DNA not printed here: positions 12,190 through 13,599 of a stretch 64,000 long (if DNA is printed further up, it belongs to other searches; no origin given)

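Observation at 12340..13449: Phage-encoded ribosomal protein S1-like multi-S1-domain protein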

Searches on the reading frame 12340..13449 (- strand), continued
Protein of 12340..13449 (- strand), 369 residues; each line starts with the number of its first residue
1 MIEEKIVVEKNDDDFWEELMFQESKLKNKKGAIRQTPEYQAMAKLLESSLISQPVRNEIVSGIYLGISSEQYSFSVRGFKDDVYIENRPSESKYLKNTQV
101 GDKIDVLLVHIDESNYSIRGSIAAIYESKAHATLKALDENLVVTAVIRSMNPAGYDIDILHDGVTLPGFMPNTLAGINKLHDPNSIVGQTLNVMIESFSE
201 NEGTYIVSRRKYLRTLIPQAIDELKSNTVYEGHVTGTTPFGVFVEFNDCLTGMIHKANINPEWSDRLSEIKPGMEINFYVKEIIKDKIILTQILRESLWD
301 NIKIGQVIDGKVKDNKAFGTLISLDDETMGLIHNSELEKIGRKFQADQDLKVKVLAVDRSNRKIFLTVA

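Call 11: find_homologous_proteins(query=window:12340-13449:-, max_evalue=0.001)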
Query window:12340-13449:- (369 aa): 2394 proteins with E <= 0.001 among 5895 candidates; the best 120 are listed.
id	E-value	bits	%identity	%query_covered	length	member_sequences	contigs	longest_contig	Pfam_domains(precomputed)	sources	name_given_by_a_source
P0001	2.7e-237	804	99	100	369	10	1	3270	PF00575.30,PF23459.2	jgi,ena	-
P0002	1.9e-210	716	86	100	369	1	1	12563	PF00575.30,PF23459.2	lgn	-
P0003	7.3e-195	665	82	100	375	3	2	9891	PF00575.30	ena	-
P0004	1.7e-191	654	79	100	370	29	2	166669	PF00575.30,PF23459.2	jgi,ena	-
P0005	2.9e-189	646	77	100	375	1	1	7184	PF00575.30,PF23459.2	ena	-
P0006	4.2e-188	643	77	100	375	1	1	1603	PF00575.30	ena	-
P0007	6.1e-188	642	77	100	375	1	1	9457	PF00575.30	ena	-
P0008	7.1e-188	642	77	100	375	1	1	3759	PF00575.30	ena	-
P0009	7.6e-188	642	77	100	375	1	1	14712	PF00575.30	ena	-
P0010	9.7e-188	641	77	100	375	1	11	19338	PF00575.30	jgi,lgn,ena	-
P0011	1.7e-187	641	77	100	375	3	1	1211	PF00575.30,PF23459.2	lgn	-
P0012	1.8e-187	640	77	100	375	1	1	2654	PF00575.30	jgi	jgi:ribosomal protein S1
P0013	2.4e-187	640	77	100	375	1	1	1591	PF00575.30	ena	-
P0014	2.5e-187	640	77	100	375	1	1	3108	PF00575.30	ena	-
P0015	8.6e-187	638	76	100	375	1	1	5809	PF00575.30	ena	-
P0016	3.7e-186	636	76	100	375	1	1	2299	PF00575.30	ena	-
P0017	8.8e-186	635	76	100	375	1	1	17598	PF00575.30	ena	-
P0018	4.8e-184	629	76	100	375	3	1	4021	PF00575.30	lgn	-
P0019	1.5e-183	628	78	97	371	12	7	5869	PF00575.30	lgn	-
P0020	4.0e-182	623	77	100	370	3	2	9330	PF00575.30,PF23459.2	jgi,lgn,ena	jgi:ribosomal protein S1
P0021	3.6e-181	620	76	100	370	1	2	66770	PF00575.30,PF23459.2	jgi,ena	-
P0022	5.0e-180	616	73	100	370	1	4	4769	PF00575.30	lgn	-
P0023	1.7e-176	604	72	100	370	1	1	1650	PF00575.30,PF23459.2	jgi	jgi:ribosomal protein S1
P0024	1.0e-175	602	72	100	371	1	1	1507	PF00575.30,PF23459.2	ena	-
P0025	1.7e-175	601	72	100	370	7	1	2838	PF00575.30,PF23459.2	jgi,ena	jgi:hypothetical protein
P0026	2.0e-175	601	74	100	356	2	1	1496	PF00575.30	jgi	-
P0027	3.0e-175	600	72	100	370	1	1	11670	PF00575.30,PF23459.2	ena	-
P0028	3.1e-175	600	71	100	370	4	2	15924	PF00575.30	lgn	-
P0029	3.8e-175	600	72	100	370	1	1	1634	PF00575.30,PF23459.2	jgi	jgi:ribosomal protein S1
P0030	1.0e-174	599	73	100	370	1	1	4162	PF00575.30,PF23459.2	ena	-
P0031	4.3e-172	590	71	100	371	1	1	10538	PF00575.30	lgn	-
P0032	4.2e-171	587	70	99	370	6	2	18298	PF00575.30,PF23459.2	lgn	-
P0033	1.7e-170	585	71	100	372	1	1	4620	PF00575.30,PF23459.2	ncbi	-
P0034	3.6e-168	577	69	100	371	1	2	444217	PF00575.30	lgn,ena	-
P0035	7.6e-165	566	68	100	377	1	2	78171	PF00575.30,PF23459.2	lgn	-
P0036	2.3e-164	564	76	93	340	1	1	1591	PF00575.30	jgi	jgi:ribosomal protein S1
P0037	4.2e-160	550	67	100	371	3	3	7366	PF00575.30,PF23459.2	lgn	-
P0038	4.1e-159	547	67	100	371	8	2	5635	PF00575.30,PF23459.2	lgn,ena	-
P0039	7.5e-158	543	66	100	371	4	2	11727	PF00575.30,PF23459.2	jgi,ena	-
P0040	8.8e-158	543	67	98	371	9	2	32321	PF00575.30,PF23459.2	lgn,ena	-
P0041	3.2e-157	541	66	99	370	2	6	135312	PF00575.30,PF23459.2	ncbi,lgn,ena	-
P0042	4.7e-157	540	68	97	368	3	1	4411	PF00575.30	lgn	-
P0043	1.3e-156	539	66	97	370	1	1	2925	PF00575.30,PF23459.2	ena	-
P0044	5.7e-156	537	66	100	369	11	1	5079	PF00575.30,PF23459.2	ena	-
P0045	6.8e-156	537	67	99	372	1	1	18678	PF00575.30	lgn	-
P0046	7.0e-156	537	66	100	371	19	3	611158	PF00575.30,PF23459.2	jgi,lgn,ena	jgi:ribosomal protein S1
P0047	3.7e-155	534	64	100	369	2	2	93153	PF00575.30,PF23459.2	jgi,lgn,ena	-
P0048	6.1e-155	533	66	98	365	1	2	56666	PF00575.30,PF23459.2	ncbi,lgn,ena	-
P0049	8.1e-155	533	66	100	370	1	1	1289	PF00575.30,PF23459.2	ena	-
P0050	3.3e-154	531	66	97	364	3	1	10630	PF00575.30,PF23459.2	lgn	-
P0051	6.8e-154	530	65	100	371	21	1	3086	PF00575.30,PF23459.2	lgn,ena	-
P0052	7.4e-154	530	67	97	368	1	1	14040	PF00575.30,PF23459.2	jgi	jgi:small subunit ribosomal protein S1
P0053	9.6e-154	530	67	95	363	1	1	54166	PF00575.30,PF23459.2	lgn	-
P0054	1.1e-153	529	67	97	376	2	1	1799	PF00575.30,PF23459.2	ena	-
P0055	1.7e-153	529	65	99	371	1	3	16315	PF00575.30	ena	-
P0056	3.0e-153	528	65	100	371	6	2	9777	PF00575.30,PF23459.2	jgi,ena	jgi:ribosomal protein S1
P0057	5.6e-153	527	63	99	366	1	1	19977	PF00575.30,PF23459.2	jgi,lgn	-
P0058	1.3e-152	526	65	98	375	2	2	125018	PF00575.30,PF23459.2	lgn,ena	-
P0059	2.3e-152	525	65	95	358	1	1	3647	PF00575.30,PF23459.2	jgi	-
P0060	2.3e-152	525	64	99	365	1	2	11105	PF00575.30,PF23459.2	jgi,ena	-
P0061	2.6e-152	525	65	97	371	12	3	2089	PF00575.30,PF23459.2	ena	-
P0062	6.0e-152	524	65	96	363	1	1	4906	PF00575.30,PF23459.2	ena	-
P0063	1.2e-151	523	65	96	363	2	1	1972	PF00575.30,PF23459.2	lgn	-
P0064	2.5e-151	522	65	97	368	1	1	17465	PF00575.30,PF23459.2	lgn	-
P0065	2.7e-151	521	65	97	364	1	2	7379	PF00575.30,PF23459.2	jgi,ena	jgi:ribosomal protein S1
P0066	3.7e-151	521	64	99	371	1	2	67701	PF00575.30,PF23459.2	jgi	jgi:ribosomal protein S1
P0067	4.2e-151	521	63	99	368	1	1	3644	PF00575.30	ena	-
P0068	4.5e-151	521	65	98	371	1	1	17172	PF00575.30,PF23459.2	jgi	jgi:ribosomal protein S1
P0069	4.7e-151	521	64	96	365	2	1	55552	PF00575.30,PF23459.2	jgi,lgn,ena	-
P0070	5.8e-151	520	63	96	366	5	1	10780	PF00575.30,PF23459.2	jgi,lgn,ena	jgi:small subunit ribosomal protein S1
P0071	9.5e-151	520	63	99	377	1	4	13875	PF00575.30,PF23459.2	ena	-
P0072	1.5e-150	519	64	100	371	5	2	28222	PF00575.30,PF23459.2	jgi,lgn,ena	jgi:ribosomal protein S1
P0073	1.7e-150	519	64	96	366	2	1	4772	PF00575.30,PF23459.2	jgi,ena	-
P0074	2.4e-150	518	64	96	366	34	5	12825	PF00575.30,PF23459.2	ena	-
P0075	6.1e-150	517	64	100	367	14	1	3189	PF00575.30,PF23459.2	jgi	jgi:small subunit ribosomal protein S1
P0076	6.3e-150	517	64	97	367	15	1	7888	PF00575.30,PF23459.2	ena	-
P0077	1.7e-149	516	64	97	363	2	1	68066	PF00575.30,PF23459.2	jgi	jgi:ribosomal protein S1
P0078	3.5e-149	515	63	97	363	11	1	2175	PF00575.30,PF23459.2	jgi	jgi:ribosomal protein S1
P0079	5.0e-149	514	63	96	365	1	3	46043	PF00575.30,PF23459.2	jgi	jgi:ribosomal protein S1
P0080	5.9e-149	514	62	96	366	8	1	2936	PF00575.30,PF23459.2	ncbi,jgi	jgi:small subunit ribosomal protein S1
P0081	7.1e-149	514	65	97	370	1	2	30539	PF00575.30,PF23459.2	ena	-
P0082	7.4e-149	513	65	95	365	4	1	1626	PF00575.30,PF23459.2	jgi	-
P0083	8.4e-149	513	64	96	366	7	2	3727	PF00575.30,PF23459.2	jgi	jgi:small subunit ribosomal protein S1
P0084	9.2e-149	513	64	97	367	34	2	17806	PF00575.30,PF23459.2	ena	-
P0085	1.0e-148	513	63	96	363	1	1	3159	PF00575.30,PF23459.2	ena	-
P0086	1.1e-148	513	64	97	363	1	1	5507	PF00575.30,PF23459.2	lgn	-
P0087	1.1e-148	513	63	96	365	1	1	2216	PF00575.30,PF23459.2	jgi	-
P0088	1.3e-148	513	65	96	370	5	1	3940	PF00575.30,PF23459.2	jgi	-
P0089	1.3e-148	513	64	96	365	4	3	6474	PF00575.30,PF23459.2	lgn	-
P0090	2.2e-148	512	65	96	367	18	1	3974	PF00575.30,PF23459.2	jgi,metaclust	metaclust:\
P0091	3.0e-148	511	63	99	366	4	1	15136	PF00575.30,PF23459.2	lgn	-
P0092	4.0e-148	511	64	95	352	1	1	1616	PF00575.30,PF23459.2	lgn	-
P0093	4.1e-148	511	62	100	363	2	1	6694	PF00575.30,PF23459.2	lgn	-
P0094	5.4e-148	511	64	95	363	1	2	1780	PF00575.30,PF23459.2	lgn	-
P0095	6.1e-148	510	63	97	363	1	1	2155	PF00575.30,PF23459.2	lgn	-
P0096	6.4e-148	510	64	96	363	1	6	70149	PF00575.30,PF23459.2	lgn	-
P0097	6.7e-148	510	62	95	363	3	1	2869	PF00575.30,PF23459.2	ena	-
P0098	1.3e-147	509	63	95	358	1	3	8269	PF00575.30,PF23459.2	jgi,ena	jgi:ribosomal protein S1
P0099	1.3e-147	509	63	96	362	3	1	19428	PF00575.30,PF23459.2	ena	-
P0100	1.9e-147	509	62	95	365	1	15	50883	PF00575.30,PF23459.2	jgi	jgi:ribosomal protein S1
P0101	2.1e-147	509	63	95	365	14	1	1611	PF00575.30,PF23459.2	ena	-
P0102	2.3e-147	509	62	100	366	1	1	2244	PF00575.30,PF23459.2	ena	-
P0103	2.9e-147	508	64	96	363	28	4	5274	PF00575.30,PF23459.2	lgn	-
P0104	3.0e-147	508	63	96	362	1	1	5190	PF00575.30,PF23459.2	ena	-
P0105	4.9e-147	508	63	96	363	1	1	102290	PF00575.30,PF23459.2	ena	-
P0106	5.2e-147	507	63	95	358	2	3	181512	PF00575.30,PF23459.2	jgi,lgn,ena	jgi:small subunit ribosomal protein S1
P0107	5.2e-147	507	63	96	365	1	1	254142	PF00575.30,PF23459.2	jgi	jgi:ribosomal protein S1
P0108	5.3e-147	507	61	96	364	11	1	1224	PF00575.30,PF23459.2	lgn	-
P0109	5.4e-147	507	63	96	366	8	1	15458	PF00575.30,PF23459.2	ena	-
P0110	5.9e-147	507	63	96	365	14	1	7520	PF00575.30,PF23459.2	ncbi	-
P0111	7.4e-147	507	63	96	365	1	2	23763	PF00575.30,PF23459.2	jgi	-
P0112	7.9e-147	507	63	95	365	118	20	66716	PF00575.30,PF23459.2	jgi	jgi:ribosomal protein S1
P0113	7.9e-147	507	63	95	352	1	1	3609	PF00575.30,PF23459.2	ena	-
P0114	9.1e-147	507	65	97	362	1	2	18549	PF00575.30,PF23459.2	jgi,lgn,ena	jgi:ribosomal protein S1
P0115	1.2e-146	506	64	97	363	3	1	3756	PF00575.30,PF23459.2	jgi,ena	jgi:ribosomal protein S1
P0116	1.8e-146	506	66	91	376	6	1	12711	PF00575.30,PF23459.2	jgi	-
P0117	1.8e-146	506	61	96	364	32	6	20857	PF00575.30,PF23459.2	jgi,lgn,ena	-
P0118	2.3e-146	505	62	95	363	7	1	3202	PF00575.30,PF23459.2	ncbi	-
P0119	2.6e-146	505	66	92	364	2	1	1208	PF00575.30,PF23459.2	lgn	-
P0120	2.6e-146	505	63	96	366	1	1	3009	PF00575.30,PF23459.2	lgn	-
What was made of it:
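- JGI names many homologues 'ribosomal protein S1' (call 11).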

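Call 23: predict_structure(alignment_id=A1)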
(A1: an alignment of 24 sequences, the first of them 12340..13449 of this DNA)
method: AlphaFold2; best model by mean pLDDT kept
length: 369 residues; sequences in the alignment: 24
mean_pLDDT: 76.5   pTM: 0.37
mean pLDDT of the five models: 76.5, 75.3, 74.3, 73.5, 72.9
residues with pLDDT >= 90: 25; 70-90: 253; 50-70: 77; < 50: 14
segments of 3 or more residues with pLDDT < 50: 1-10, 29-31
pLDDT, mean of each block of 10 residues (from residue 1): 40 67 57 62 66 81 87 88 86 80 85 84 72 71 86 85 81 65 77 83 79 70 71 79 75 77 73 75 69 61 85 87 84 86 85 87 85
secondary structure, 60 per line:
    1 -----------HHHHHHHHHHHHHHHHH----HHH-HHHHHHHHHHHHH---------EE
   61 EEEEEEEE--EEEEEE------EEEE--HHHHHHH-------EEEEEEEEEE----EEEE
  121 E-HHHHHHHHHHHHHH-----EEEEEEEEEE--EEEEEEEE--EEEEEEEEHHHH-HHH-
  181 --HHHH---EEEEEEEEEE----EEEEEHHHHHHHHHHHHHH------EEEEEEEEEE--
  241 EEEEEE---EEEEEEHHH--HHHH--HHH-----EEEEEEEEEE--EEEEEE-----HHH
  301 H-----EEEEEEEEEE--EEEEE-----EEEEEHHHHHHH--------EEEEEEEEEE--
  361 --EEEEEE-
elements in order: H12-28 H37-49 E59-68 E71-76 E83-86 H89-95 E103-112 E117-121 H123-136 E142-151 E154-161 E164-171 H172-175 H183-186 E190-199 E204-208 H209-222 E229-238 E241-246 E250-255 H261-264 E275-284 E287-292 H298-301 E307-316 E319-323 E329-333 H334-340 E349-358 E363-368
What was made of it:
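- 13075..13287 (-): Domain 1 (aa 55-125): divergent OB fold without the canonical S1 RNA-binding residues; the G78-x-K80-D81 loop is invariant in the family. AF2 strands 59-68, 71-76, 83-86, 103-112, 117-121 (call 23).
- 12562..12777 (-): Domain 3 (aa 225-296): canonical RNA-binding S1 domain (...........GMIHKAN). AF2 barrel 229-292 (call 23).
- On bS1 / rpsA: An OB fold is predicted (call 23).
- Checked: It shows four five-stranded OB barrels at aa 59-121, 142-208, 229-292 and 307-368, preceded by helices 12-28 and 37-49 (call 23).
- A predicted helix (aa 37-49) sits directly before D1, as in bS1 (call 23).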

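Call 24: get_annotated_region(hit=H1, flank=12000)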
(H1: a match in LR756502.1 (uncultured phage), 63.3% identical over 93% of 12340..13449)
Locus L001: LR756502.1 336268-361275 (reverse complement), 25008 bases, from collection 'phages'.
description: uncultured phage genome assembly, chromosome: 1.
organism: uncultured phage (NCBI taxid 278008)
taxonomy: Viruses; environmental samples
host: -; source: metagenomic; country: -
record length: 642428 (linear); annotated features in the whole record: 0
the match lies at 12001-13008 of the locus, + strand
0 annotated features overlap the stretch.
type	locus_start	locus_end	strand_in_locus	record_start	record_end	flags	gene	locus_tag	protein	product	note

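Call 25: get_annotated_region(hit=H3, flank=12000)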
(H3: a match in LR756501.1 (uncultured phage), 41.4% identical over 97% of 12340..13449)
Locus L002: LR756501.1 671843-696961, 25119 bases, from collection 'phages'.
description: uncultured phage genome assembly, chromosome: 1.
organism: uncultured phage (NCBI taxid 278008)
taxonomy: Viruses; environmental samples
host: -; source: metagenomic; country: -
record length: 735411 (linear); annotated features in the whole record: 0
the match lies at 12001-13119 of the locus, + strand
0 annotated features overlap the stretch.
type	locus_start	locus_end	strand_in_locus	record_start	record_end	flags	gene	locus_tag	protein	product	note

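Call 28: fold_search(model_id=the predicted structure, library=pdb)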
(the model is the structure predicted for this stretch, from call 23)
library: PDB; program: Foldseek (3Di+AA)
matches with E <= 10: 1394; with E <= 0.001: 83
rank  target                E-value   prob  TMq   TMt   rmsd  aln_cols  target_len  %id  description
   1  9gut_B                9.7e-23  1.00  0.28  0.22  18.4       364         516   20  30S mRNA delivery complex (bS1 resolved) (released 2024-11-20)
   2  9guv_B                1.1e-17  1.00  0.27  0.28  17.9       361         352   20  30S mRNA delivery complex (closed-head) (released 2024-11-20)
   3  9gux_B                1.8e-13  1.00  0.27  0.37  17.1       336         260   18  30S-TEC (TEC in expressome position) Inactive state 1 (released 2024-11-20)
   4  6h4n_y                2.7e-12  1.00  0.25  0.26  22.1       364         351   21  Structure of a hibernating 100S ribosome reveals an inactive conformation of the ribosomal protein S1 - 70S Hibernatin (released 2018-09-05)
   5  9guq_B                1.4e-11  1.00  0.25  0.49   9.9       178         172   24  30S PIC (Pre-Initiation complex) (released 2024-11-20)
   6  3go5                  2.2e-11  1.00  0.16  0.20  15.2       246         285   17  Crystal structure of a multidomain protein with nucleic acid binding domains (sp_0946) from streptococcus pneumoniae tig (released 2009-04-07)
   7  9tvu_a                1.9e-10  1.00  0.24  0.35  19.6       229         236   20  Structure of the Chlamydomonas reinhardtii chlororibosome (released 2026-02-18)
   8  8peg_Z                4.5e-10  1.00  0.23  0.43   9.7       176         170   25  Escherichia coli paused disome complex (queueing 70S non-rotated closed PRE state) (released 2024-03-06)
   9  6vu3_H                1.1e-09  1.00  0.28  0.37  22.7       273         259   16  Cryo-EM structure of Escherichia coli transcription-translation complex A (TTC-A) containing mRNA with a 12 nt long sp (released 2020-09-02)
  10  7a05_MODEL_1_A        2.7e-09  1.00  0.23  0.39   7.3       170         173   23  NMR structure of D3-D4 domains of Vibrio vulnificus ribosomal protein S1 (released 2021-06-23)
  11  9guu_B                3.9e-08  1.00  0.24  0.44  12.1       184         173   21  30S mRNA delivery complex (consensus) (released 2024-11-20)
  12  4q7j_H                4.5e-08  1.00  0.22  0.42  18.9       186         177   22  Complex structure of viral RNA polymerase (released 2014-08-27)
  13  9gup_B                1.0e-07  1.00  0.24  0.45   9.9       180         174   23  30S mRNA delivery complex (open head) (released 2024-11-20)
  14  8a22_Ba               1.9e-07  1.00  0.17  0.24  16.8       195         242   15  Structure of the mitochondrial ribosome from Polytomella magna (released 2022-11-16)
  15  8wi7_b                2.1e-07  1.00  0.27  0.54   7.1       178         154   18  Cryo- EM structure of Mycobacterium smegmatis 70S ribosome, bS1 and RafH. (released 2024-02-28)
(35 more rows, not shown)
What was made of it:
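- Closest known: Bacterial ribosomal protein bS1. Same: Top fold hits (call 28).
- The best fold hits are E. coli bS1 on the 30S subunit (9gut_B, E 1e-22; 6h4n_y) (call 28).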
